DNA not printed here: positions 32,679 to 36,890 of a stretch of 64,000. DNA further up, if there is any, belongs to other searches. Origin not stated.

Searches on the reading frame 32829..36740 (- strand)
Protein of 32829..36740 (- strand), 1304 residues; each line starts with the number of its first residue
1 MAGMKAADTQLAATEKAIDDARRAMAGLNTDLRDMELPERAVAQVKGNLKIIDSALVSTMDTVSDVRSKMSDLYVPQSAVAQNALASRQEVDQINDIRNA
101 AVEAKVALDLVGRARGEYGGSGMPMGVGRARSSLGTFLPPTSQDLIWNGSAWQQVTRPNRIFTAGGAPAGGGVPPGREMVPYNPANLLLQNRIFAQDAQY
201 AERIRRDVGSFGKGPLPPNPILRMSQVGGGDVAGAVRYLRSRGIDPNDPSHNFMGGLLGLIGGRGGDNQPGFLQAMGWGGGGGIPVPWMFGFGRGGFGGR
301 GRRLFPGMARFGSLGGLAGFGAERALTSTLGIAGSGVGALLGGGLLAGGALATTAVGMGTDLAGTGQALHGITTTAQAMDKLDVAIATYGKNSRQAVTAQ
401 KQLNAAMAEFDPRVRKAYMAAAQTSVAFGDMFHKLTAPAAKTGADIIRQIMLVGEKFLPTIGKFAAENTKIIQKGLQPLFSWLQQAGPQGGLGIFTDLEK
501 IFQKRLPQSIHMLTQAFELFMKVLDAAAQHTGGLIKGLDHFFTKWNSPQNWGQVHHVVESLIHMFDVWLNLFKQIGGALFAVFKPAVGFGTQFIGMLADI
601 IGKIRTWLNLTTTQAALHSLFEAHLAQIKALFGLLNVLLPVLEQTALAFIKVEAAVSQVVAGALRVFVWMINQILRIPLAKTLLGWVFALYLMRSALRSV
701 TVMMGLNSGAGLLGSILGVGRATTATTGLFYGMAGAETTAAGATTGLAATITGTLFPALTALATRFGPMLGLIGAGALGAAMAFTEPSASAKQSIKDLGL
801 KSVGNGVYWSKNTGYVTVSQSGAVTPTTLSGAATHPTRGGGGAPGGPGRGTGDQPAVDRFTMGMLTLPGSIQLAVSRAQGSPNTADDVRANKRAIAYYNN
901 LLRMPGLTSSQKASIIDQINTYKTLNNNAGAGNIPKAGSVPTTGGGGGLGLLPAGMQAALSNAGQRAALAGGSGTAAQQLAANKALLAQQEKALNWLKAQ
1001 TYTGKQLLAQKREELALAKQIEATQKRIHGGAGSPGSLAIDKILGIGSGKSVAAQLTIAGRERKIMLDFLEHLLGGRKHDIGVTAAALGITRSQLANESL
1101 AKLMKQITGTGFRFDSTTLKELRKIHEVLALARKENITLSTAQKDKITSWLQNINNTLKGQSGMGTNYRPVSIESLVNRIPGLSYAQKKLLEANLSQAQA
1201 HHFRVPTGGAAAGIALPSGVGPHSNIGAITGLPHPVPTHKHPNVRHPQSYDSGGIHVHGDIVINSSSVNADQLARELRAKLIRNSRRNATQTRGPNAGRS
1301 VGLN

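Call 14: search_protein_families(library=pfam, proteins=[window:32829-36740:-], max_evalue=0.01)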
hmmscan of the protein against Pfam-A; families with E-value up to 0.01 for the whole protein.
window:32829-36740:- (1304 aa): 0 families

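Call 15: search_protein_families(library=phrogs, proteins=[window:32829-36740:-], max_evalue=0.001)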
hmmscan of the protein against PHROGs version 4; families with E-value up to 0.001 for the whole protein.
window:32829-36740:- (1304 aa): 0 families
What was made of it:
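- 32826..36740 (-): 1304-aa putative tape measure protein with no Rpf-like or other peptidoglycan-hydrolase motif. No Pfam or PHROG hit (calls 14, 15).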

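Call 68: search_dna_similar(query=window:32829-36740:-, collection=phages, mode=protein, max_evalue=0.00001, max_rows=12)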
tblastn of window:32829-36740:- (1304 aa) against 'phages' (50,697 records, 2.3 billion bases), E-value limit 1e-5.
No match.
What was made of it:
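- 32826..36740 (-): No tblastn match in phages (call 68).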
